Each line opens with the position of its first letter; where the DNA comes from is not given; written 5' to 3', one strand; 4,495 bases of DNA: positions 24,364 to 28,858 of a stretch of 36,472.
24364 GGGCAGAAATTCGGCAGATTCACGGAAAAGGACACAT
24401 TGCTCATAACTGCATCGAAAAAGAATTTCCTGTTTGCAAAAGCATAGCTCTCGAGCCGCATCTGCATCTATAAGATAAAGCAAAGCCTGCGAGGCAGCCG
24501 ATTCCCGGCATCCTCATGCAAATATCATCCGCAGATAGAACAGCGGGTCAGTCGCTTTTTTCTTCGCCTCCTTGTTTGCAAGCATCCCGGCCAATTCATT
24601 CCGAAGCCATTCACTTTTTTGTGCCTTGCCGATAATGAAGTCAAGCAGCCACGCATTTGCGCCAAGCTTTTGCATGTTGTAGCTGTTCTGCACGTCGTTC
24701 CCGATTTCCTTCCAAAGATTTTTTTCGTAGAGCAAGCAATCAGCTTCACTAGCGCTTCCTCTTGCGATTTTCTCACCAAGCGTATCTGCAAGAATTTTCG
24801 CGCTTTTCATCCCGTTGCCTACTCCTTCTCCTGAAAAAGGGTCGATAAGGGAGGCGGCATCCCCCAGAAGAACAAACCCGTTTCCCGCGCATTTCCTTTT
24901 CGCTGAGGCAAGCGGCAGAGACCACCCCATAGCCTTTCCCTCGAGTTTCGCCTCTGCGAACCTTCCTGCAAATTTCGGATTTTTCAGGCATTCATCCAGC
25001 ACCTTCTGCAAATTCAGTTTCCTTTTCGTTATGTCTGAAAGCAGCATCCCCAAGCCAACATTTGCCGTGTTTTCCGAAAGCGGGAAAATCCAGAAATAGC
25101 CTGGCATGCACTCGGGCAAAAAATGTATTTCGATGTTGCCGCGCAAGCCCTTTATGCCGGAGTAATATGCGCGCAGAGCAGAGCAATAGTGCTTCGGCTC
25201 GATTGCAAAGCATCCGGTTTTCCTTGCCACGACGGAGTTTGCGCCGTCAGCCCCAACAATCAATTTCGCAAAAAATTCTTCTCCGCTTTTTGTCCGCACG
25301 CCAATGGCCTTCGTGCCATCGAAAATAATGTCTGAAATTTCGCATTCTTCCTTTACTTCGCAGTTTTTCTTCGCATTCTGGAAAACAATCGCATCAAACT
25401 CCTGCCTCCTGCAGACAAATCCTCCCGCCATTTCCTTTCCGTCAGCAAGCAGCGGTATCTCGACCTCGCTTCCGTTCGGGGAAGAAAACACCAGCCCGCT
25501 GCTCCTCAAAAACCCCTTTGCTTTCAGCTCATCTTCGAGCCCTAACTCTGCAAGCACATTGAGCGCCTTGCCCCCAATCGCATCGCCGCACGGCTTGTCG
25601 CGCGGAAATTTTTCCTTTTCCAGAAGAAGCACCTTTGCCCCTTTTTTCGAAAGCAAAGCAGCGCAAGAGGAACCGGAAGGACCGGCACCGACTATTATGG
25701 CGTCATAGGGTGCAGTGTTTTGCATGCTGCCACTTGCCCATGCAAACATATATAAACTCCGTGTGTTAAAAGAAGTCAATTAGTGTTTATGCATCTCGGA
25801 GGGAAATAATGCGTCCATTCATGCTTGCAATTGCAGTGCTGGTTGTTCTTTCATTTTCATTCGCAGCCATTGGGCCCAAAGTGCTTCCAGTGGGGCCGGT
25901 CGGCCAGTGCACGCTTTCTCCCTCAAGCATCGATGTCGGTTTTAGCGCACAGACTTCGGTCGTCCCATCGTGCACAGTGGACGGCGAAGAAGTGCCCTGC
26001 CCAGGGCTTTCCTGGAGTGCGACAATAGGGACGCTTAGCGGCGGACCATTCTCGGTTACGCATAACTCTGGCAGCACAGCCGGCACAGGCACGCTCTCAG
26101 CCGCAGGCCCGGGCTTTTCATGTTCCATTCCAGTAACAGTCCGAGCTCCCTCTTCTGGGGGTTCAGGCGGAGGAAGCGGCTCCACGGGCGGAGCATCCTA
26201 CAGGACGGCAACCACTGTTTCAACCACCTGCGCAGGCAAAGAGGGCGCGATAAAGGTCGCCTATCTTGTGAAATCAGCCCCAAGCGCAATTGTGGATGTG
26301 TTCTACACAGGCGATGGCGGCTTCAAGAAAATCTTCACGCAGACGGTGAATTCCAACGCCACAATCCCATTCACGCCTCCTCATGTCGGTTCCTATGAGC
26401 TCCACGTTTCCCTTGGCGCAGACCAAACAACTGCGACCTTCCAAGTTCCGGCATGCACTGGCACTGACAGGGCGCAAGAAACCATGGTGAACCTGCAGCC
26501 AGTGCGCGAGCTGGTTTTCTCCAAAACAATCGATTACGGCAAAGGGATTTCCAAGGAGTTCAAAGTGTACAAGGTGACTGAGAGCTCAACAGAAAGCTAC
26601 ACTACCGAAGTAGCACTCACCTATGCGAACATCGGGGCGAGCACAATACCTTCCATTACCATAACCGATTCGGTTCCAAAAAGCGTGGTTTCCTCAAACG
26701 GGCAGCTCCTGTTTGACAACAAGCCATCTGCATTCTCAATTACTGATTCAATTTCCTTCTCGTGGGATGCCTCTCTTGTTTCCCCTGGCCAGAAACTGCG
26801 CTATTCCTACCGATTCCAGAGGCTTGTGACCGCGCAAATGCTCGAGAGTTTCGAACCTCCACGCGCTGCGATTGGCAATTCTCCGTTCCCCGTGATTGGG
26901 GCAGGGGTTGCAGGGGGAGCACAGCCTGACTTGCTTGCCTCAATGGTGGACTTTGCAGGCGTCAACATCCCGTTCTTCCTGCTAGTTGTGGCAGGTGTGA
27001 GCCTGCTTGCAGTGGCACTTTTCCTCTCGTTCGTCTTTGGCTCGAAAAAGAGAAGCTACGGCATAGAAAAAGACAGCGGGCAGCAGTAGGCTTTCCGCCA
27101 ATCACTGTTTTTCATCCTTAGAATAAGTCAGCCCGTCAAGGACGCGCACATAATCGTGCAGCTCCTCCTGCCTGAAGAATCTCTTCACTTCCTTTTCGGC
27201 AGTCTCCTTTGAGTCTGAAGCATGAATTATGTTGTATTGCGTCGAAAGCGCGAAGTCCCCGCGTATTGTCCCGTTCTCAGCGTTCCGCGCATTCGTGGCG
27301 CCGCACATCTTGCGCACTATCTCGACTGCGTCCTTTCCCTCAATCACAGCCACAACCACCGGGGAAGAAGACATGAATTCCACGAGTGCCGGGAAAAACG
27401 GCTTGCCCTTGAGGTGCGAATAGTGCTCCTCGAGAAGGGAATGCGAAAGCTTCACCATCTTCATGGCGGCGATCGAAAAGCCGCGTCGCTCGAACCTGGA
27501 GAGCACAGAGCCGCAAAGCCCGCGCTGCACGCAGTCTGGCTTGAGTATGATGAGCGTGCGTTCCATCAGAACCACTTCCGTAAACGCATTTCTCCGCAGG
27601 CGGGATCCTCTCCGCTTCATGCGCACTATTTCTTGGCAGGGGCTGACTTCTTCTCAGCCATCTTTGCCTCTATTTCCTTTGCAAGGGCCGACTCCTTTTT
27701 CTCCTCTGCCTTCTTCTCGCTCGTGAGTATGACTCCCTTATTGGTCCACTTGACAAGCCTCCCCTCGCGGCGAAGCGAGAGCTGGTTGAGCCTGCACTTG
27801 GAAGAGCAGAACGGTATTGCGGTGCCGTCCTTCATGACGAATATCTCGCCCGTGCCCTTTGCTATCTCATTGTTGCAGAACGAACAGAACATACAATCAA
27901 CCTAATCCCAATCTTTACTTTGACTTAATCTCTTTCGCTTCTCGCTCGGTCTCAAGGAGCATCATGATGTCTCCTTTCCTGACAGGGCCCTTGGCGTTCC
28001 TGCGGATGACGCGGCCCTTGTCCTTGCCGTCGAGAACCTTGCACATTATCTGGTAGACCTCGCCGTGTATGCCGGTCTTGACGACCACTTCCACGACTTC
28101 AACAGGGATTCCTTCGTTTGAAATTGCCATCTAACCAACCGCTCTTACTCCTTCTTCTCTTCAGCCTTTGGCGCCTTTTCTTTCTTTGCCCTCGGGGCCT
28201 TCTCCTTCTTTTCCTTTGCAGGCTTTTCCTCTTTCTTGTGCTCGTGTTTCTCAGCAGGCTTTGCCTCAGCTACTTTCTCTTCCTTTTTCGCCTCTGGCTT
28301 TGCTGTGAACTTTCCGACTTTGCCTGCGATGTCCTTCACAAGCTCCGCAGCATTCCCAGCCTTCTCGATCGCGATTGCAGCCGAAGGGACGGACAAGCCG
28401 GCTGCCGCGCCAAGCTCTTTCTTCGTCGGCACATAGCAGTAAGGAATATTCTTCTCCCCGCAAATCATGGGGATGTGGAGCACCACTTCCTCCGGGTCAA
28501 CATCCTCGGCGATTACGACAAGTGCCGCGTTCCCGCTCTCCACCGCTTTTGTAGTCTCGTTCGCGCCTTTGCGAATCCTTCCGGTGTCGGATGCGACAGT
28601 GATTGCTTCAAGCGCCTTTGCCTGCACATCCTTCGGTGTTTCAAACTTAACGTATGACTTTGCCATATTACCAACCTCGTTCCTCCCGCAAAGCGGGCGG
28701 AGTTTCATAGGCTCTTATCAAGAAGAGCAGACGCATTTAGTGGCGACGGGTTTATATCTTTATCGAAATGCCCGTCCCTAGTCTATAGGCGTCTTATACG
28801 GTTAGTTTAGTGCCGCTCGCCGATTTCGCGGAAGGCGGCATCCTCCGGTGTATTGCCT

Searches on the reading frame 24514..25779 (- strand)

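Call 19: search_protein_families(library=pfam, proteins=[window:24514-25779:-], max_evalue=0.01)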
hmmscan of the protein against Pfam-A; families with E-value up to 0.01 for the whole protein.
window:24514-25779:- (421 aa): 13 families
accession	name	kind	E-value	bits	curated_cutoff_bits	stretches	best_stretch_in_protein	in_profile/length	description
PF01494.25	FAD_binding_3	-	1.5e-21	77.4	22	1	26-352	3-335/349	FAD binding domain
PF01134.28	GIDA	-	2.4e-09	37.2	22.1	1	26-184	1-156/391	Glucose inhibited division protein A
PF01266.30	DAO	-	4.4e-08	33.5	27.9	1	26-59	1-34/353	FAD dependent oxidoreductase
PF22578.2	GGR_cat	-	5.3e-08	33.1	27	1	220-266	24-73/88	Geranylgeranyl reductase catalytic domain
PF13450.12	NAD_binding_8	-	6.1e-08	33.3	21.9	1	29-57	1-29/68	NAD(P)-binding Rossmann-like domain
PF03486.20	HI0933_like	-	9.4e-08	32.2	50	1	26-61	2-37/244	HI0933-like protein Rossmann domain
PF04820.20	Trp_halogenase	-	4.4e-06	26.3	21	1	28-84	3-62/458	Tryptophan halogenase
PF01946.23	Thi4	-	6.5e-06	26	26.2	1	17-56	10-50/235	Thi4 family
PF07992.20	Pyr_redox_2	-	5.1e-05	23.3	26.1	1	25-81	143-198/291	Pyridine nucleotide-disulphide oxidoreductase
PF00890.30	FAD_binding_2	-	0.00027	20.7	20.4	1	26-57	1-32/414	FAD binding domain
PF13738.12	Pyr_redox_3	-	0.00098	18.9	30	1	28-57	1-31/305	Pyridine nucleotide-disulphide oxidoreductase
PF12831.13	FAD_oxidored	-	0.0011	18.8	27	1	26-58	1-33/416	FAD dependent oxidoreductase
PF00070.33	Pyr_redox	-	0.002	19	22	1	27-70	2-44/82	Pyridine nucleotide-disulphide oxidoreductase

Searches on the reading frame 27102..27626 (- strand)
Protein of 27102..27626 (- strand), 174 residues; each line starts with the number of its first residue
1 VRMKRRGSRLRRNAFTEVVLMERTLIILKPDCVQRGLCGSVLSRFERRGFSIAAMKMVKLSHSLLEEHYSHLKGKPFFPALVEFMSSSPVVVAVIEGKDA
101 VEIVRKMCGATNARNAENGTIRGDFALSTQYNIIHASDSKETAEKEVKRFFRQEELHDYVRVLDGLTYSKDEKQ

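Call 19: search_protein_families(library=pfam, proteins=[window:27102-27626:-], max_evalue=0.01)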
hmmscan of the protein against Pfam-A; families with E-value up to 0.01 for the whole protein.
window:27102-27626:- (174 aa): 1 family
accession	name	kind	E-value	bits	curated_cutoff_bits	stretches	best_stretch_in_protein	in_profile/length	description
PF00334.24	NDK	-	3.8e-55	185.9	27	1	22-155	1-134/135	Nucleoside diphosphate kinase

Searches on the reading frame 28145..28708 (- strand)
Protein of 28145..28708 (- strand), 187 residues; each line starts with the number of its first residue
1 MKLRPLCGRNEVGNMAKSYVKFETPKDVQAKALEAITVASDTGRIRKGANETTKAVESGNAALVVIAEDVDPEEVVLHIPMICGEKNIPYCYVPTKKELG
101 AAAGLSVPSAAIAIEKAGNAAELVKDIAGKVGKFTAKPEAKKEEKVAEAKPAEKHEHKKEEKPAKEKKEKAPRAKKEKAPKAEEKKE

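Call 18: search_protein_families(library=pfam, proteins=[window:28145-28708:-], max_evalue=0.01)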
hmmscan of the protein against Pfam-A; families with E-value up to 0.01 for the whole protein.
window:28145-28708:- (187 aa): 1 family
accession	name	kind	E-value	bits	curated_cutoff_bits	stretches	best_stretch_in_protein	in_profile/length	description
PF01248.31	Ribosomal_L7Ae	-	2.9e-29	101.1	22.1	1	31-123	2-94/95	Ribosomal protein L7Ae/L30e/S12e/Gadd45 family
